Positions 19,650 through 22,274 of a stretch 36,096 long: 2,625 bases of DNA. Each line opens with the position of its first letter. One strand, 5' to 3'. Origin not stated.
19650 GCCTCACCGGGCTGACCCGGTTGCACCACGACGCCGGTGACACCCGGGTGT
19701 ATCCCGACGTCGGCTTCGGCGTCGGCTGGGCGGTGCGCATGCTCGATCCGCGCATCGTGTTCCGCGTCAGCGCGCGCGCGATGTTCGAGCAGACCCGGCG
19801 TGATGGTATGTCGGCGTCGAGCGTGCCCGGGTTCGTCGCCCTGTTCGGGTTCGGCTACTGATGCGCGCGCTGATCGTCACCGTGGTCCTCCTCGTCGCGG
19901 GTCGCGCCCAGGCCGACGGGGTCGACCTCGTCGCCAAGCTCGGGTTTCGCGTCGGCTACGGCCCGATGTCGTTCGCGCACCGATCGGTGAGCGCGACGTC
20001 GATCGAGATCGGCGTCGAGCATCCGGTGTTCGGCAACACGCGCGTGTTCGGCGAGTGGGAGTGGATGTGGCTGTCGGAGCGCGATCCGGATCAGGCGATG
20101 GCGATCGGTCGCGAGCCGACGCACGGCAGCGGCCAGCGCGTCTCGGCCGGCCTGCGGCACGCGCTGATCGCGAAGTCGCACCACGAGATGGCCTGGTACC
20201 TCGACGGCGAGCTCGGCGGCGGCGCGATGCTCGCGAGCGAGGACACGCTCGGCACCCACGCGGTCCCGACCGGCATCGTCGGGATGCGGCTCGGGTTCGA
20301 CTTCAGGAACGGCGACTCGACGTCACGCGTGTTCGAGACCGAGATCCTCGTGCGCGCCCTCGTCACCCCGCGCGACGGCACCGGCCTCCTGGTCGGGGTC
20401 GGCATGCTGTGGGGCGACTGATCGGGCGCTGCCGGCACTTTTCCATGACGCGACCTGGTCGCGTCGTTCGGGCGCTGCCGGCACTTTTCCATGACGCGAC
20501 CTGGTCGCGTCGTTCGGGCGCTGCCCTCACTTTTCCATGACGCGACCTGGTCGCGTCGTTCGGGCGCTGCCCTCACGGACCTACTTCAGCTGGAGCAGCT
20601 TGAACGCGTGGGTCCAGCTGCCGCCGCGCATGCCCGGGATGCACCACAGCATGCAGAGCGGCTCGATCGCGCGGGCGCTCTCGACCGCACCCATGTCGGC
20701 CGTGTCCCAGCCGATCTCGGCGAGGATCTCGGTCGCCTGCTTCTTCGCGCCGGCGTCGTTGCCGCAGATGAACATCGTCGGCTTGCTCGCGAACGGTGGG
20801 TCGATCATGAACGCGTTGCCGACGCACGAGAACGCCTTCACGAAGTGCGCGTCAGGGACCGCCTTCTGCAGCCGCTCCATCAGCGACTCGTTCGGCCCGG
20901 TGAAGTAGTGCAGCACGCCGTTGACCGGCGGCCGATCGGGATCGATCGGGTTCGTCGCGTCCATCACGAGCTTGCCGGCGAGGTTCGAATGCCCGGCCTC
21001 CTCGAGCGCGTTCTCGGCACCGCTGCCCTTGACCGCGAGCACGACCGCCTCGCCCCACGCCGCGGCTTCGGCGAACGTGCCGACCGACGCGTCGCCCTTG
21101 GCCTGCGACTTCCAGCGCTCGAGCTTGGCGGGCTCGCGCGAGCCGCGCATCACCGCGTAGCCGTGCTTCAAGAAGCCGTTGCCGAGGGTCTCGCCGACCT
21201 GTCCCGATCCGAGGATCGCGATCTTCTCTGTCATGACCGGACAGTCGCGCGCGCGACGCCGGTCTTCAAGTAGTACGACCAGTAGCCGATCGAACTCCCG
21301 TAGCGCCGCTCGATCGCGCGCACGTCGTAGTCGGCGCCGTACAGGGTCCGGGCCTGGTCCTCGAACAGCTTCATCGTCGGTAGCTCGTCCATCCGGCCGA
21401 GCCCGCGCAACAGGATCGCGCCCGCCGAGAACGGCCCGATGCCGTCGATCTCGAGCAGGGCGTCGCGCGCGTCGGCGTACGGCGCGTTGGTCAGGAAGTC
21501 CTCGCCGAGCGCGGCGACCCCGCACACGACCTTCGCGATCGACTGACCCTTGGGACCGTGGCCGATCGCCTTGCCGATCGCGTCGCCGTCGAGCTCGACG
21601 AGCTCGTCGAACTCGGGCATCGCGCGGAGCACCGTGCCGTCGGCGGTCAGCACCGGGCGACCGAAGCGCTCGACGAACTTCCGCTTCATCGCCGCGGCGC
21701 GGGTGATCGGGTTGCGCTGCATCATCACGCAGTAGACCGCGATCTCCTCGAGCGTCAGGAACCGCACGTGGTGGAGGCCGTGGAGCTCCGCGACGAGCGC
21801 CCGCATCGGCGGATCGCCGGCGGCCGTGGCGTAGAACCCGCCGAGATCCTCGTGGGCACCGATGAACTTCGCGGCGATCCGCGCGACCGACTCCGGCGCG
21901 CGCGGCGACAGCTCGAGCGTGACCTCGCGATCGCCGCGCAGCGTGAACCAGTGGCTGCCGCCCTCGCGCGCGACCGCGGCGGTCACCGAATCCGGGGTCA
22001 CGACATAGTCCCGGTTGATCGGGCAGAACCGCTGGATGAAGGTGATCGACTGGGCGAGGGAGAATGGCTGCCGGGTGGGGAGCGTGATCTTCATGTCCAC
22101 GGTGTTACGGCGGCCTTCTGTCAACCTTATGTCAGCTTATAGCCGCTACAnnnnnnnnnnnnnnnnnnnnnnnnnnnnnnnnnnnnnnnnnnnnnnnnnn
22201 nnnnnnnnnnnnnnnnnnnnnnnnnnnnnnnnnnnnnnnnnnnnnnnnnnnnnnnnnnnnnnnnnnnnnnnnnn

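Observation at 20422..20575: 46-bp tandem repeat with internal hairpins filling a convergent intergenic gap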

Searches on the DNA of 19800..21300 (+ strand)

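Call 26: search_rna_families(source=window, start=19800, end=21300, threshold=evalue, max_evalue=10)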
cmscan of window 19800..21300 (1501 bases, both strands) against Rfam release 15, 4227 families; matches with E-value up to 10: 4.
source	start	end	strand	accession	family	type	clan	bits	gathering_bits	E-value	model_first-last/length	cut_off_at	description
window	20447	20511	+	RF04104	MIR918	Gene; miRNA;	-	23.9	268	0.12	1-265/265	no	MIR918 microRNA precursor family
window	20493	20557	-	RF04104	MIR918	Gene; miRNA;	-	21.2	268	0.45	1-265/265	no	MIR918 microRNA precursor family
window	20057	20115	+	RF02040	HOTTIP_1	Gene; lncRNA;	-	14.9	50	3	1-57/57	no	HOXA transcript at the distal tip, conserved region 1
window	19871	19994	+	RF01754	radC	Cis-reg;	-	13.5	40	9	1-149/149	no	radC RNA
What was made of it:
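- On Known RNA family (Rfam 15): Only sub-threshold chance hits were found, for example MIR918 at 23.9 bits against a gathering score of 268 (call 26).
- No Rfam family matches (call 26).
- Tried and rejected: Rfam at a permissive E-value: nothing credible (call 26).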

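Call 39: search_dna_similar(query=window:20400-20600:+, collection=plasmids, mode=distant, max_evalue=0.01, max_rows=10)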
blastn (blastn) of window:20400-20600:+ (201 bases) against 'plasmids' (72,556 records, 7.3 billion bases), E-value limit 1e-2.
No match.

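Call 40: search_dna_similar(query=window:20400-20600:+, collection=phages, mode=distant, max_evalue=0.01, max_rows=10)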
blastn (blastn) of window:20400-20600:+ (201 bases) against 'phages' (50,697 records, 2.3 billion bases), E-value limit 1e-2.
No match.
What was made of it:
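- On sopC-type partition centromere: There is no plasmid or phage similarity (calls 39, 40).
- There is no match in plasmids or phages (calls 39, 40).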

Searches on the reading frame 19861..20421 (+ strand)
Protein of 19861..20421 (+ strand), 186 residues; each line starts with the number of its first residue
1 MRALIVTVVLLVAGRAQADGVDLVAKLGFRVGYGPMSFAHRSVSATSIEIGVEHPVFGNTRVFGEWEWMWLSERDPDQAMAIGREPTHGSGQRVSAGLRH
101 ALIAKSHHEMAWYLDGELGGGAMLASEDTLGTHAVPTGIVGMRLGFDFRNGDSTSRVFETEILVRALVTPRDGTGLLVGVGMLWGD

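Call 8: search_protein_families(library=pfam, proteins=[window:19861-20421:+])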
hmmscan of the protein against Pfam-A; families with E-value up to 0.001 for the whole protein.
window:19861-20421:+ (186 aa): 0 families

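Call 12: find_encoding_contigs(protein=window:19861-20421:+, flank=10000, max_places=10)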
Protein window:19861-20421:+ (186 aa): no gene with exactly this product is on record in the collection.

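Call 21: find_homologous_proteins(query=window:19861-20421:+)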
Query window:19861-20421:+ (186 aa): 67 proteins with E <= 0.001 among 569 candidates.
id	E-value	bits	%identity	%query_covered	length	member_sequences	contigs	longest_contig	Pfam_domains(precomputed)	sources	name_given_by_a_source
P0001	2.1e-118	411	100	100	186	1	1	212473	-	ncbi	-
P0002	3.8e-56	208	53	100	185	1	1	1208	-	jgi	jgi:hypothetical protein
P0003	3.0e-55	205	54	98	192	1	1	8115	-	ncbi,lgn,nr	ncbi:MAG: hypothetical protein NT062_28150 [Proteobacteria bacterium]|nr:hypothetical protein [Pseud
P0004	1.4e-52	196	54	98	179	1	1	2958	-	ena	-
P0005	1.0e-39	154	46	96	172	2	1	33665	-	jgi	-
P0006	5.3e-39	152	44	98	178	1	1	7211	-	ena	-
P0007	7.9e-39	151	49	86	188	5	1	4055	-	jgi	jgi:hypothetical protein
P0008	4.5e-38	149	48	86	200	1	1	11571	-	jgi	jgi:hypothetical protein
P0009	5.1e-38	149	45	96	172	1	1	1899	-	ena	-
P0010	7.4e-38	148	47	86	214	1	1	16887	-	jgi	jgi:hypothetical protein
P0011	7.7e-38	148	47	86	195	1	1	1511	-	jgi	jgi:hypothetical protein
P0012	1.1e-37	147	44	92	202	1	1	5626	-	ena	-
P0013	2.7e-37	146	41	98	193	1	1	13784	-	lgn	-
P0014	7.0e-37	145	43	99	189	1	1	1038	-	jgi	-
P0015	2.8e-36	143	43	99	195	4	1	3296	-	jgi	jgi:hypothetical protein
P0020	2.7e-35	140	45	91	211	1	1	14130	-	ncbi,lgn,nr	ncbi:MAG TPA: hypothetical protein VLB44_04005 [Kofleriaceae bacterium]|nr:hypothetical protein [Kof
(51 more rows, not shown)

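Call 22: find_encoding_contigs(protein=P0001, flank=10000, max_places=10)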
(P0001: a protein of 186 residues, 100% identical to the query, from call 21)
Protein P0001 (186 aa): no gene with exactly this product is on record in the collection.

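Call 28: find_encoding_contigs(protein=P0003, flank=4000, max_places=3)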
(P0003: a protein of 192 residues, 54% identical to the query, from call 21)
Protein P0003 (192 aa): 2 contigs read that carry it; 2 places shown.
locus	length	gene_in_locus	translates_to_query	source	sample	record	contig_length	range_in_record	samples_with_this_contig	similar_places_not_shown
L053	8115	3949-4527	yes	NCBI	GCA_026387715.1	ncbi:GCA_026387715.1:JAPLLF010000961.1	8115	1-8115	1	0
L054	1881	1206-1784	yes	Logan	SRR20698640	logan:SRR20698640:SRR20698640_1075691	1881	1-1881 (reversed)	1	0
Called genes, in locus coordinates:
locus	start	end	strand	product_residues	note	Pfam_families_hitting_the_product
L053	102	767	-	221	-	PF00300:His_Phos_1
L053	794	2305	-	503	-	PF10092:DUF2330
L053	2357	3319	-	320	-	PF24681:Kelch_KLHDC2_KLHL20_DRC7, PF24996:NANM (faint), PF25210:Kelch_FKB95 (faint), PF13415:Beta-prop_FBX42 (weak), PF13964:Beta-prop_Calicin (weak), PF13415:Beta-prop_FBX42 (weak), PF24681:Kelch_KLHDC2_KLHL20_DRC7 (weak), PF01344:Kelch_1 (weak), +2 more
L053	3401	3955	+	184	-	-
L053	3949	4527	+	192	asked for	-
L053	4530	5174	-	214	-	PF03446:NAD_binding_2 (faint), PF03807:F420_oxidored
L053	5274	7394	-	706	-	PF22977:WHD, PF00004:AAA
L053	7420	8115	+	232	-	?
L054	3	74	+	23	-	?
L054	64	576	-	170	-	PF13964:Beta-prop_Calicin (weak), PF01344:Kelch_1 (faint)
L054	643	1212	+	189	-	-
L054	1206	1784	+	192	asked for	-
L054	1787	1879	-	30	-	?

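Call 29: find_encoding_contigs(protein=P0005, flank=4000, max_places=3)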
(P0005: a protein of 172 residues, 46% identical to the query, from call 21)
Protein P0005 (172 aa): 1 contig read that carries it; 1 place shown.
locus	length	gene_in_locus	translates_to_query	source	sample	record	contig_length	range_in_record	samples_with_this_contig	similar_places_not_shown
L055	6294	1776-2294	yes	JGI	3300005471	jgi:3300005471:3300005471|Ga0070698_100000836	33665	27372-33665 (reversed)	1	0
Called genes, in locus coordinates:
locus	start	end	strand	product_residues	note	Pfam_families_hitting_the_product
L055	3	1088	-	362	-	?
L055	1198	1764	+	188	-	-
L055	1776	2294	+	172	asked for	-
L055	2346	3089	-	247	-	-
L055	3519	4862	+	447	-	-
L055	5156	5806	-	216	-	PF02558:ApbA (weak), PF03446:NAD_binding_2 (weak), PF03807:F420_oxidored, PF07991:KARI_N (weak)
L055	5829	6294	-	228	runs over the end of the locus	-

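Call 30: find_encoding_contigs(protein=P0020, flank=4000, max_places=3)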
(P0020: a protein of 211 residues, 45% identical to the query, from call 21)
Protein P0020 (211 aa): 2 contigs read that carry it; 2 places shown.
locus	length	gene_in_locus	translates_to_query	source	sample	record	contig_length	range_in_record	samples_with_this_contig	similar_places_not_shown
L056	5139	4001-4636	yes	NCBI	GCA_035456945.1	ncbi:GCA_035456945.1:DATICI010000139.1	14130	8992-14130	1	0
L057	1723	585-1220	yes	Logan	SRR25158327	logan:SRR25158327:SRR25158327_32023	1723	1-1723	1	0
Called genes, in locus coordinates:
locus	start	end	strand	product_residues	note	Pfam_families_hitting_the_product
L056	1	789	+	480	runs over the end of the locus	-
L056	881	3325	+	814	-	-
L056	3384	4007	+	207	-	-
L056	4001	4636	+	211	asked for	-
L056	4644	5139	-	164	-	?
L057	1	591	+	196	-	?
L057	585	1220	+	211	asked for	-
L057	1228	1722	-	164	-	?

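Call 58: find_encoding_contigs(protein=P0004, flank=2500, max_places=2)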
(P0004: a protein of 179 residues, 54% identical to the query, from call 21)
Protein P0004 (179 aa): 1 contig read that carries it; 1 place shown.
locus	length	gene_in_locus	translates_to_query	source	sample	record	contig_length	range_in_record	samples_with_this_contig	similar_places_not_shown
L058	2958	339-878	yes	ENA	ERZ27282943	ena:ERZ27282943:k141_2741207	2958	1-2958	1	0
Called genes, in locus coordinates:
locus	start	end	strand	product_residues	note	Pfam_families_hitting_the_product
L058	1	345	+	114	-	?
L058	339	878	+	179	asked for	-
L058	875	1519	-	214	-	PF03446:NAD_binding_2 (weak), PF03807:F420_oxidored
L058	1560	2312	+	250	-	PF00528:BPD_transp_1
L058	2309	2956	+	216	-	?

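Call 59: find_encoding_contigs(protein=P0002, flank=2500, max_places=2)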
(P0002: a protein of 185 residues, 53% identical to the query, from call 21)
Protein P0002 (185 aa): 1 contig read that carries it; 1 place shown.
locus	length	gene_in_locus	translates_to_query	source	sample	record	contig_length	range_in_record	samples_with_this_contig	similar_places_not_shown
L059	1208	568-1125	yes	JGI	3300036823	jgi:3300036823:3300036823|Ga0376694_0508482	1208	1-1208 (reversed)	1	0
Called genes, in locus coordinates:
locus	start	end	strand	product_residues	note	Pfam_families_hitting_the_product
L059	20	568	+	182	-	-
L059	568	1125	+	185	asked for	-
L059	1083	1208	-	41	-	?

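Call 60: find_encoding_contigs(protein=P0006, flank=2500, max_places=2)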
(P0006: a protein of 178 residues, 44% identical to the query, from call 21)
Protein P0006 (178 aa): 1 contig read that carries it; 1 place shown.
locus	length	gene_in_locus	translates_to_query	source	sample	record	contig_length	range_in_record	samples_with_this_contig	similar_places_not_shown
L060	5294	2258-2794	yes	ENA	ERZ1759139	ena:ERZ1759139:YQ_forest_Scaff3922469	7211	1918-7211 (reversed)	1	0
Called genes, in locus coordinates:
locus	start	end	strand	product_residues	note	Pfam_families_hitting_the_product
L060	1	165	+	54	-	?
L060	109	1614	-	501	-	PF10092:DUF2330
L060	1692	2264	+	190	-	-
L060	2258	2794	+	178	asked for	-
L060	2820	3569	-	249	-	-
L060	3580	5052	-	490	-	PF27311:AF_1994_N (weak)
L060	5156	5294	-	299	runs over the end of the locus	PF02353:CMAS, PF13489:Methyltransf_23, PF08241:Methyltransf_11, PF08242:Methyltransf_12, PF13649:Methyltransf_25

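Call 66: search_protein_families(library=ncbifam, proteins=[window:19861-20421:+], max_evalue=0.1)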
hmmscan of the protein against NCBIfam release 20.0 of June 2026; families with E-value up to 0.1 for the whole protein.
window:19861-20421:+ (186 aa): 0 families

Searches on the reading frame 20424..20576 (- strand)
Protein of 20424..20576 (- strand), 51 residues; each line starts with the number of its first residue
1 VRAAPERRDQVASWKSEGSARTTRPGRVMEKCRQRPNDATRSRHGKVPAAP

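Call 56: search_protein_representatives(protein=window:20424-20576:-)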
Query: 51 residues. Proteins with E-value up to 0.001 (for the whole library): 2; up to 1e-10: 0; up to 1e-30: 0. The best 2 are listed.
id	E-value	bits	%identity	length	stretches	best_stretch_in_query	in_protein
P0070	2.5e-09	52.4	37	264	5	9-46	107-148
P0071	2.5e-04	36.9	29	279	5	1-44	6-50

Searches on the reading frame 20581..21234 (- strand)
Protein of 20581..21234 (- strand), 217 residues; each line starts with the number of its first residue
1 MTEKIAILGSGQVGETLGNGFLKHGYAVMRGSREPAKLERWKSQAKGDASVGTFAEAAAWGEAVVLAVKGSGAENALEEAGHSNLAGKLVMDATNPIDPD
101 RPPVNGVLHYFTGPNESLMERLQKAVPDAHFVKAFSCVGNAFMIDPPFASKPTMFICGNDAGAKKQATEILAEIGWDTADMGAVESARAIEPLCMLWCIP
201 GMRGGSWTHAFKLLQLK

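Call 11: find_encoding_contigs(protein=window:20581-21234:-, flank=10000, max_places=10)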
Protein window:20581-21234:- (217 aa): no gene with exactly this product is on record in the collection.
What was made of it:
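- Tried and rejected: Retrieving the source contig: exact-protein look-ups for genes A and B and for P0001 all failed (calls 11, 12, 22).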

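Call 25: list_cluster_members(proteins=[P0001, window:20581-21234:-, window:21231-22100:-, window:19328-19861:+])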
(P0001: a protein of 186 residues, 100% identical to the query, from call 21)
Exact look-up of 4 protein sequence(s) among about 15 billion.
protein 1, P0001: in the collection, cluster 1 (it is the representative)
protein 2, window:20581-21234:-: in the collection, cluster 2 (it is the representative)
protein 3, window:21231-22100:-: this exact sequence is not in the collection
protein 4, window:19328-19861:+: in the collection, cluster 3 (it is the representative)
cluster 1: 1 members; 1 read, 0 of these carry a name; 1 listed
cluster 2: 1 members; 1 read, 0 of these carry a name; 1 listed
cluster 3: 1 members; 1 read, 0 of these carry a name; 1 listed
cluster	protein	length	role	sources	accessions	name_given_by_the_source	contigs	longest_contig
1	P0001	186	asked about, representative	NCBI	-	-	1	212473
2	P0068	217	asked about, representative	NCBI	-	-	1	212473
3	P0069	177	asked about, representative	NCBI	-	-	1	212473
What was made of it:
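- The source appears to be a single unnamed NCBI contig of 212,473 bp (calls 21, 25).
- Tried and rejected: The proteins exist only as NCBI singletons on one 212,473-bp contig with no name (call 25).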

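Call 66: search_protein_families(library=ncbifam, proteins=[window:20581-21234:-], max_evalue=0.1)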
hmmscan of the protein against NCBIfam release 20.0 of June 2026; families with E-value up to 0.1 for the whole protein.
window:20581-21234:- (217 aa): 6 families
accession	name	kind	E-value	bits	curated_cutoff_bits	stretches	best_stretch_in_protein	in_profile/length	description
TIGR01915.1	npdG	equivalog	2.6e-14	53.7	149.8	1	4-195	2-202/220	NADPH-dependent F420 reductase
NF006409.0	PRK08655.1-3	equivalog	0.0022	17.6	310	1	4-95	2-92/290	prephenate dehydrogenase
NF008839.0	PRK11880.2-4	equivalog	0.0024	17.3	288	1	3-75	2-72/252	pyrroline-5-carboxylate reductase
NF008592.0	PRK11559.1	equivalog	0.0049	16.2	397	0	57-101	183-227/296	2-hydroxy-3-oxopropionate reductase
TIGR00112.1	proC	equivalog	0.021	14.5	196.75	1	5-90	1-90/263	pyrroline-5-carboxylate reductase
NF000942.0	PRK00094.1-4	subfamily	0.071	12.3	257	0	2-46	2-46/334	NAD(P)H-dependent glycerol-3-phosphate dehydrogenase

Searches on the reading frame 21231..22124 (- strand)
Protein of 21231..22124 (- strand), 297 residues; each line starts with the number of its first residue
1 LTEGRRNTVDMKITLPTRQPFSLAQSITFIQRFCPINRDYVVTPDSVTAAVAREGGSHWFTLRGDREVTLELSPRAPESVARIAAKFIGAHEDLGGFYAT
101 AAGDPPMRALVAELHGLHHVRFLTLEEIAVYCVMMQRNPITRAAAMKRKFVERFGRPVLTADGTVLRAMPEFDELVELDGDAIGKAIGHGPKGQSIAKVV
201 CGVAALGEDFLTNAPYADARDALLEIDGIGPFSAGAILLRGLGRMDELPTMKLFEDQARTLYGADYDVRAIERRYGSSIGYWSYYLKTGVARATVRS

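Call 8: search_protein_families(library=pfam, proteins=[window:21231-22124:-])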
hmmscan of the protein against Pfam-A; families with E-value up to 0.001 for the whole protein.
window:21231-22124:- (297 aa): 0 families

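Call 14: search_protein_families(library=pfam, proteins=[window:21231-22100:-], max_evalue=0.01)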
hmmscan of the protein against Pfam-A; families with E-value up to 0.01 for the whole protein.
window:21231-22100:- (289 aa): 0 families

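Call 55: search_protein_families(library=pfam, proteins=[window:21231-22100:-], max_evalue=0.1)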
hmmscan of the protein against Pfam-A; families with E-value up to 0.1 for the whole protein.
window:21231-22100:- (289 aa): 0 families

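Call 66: search_protein_families(library=ncbifam, proteins=[window:21231-22100:-], max_evalue=0.1)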
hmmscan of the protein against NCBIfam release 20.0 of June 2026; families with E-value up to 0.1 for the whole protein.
window:21231-22100:- (289 aa): 1 family
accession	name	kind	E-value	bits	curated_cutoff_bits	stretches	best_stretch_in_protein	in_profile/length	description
TIGR00588.1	ogg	subfamily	1.3e-06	27.8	397.85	1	85-241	87-248/310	8-oxoguanine DNA-glycosylase (ogg)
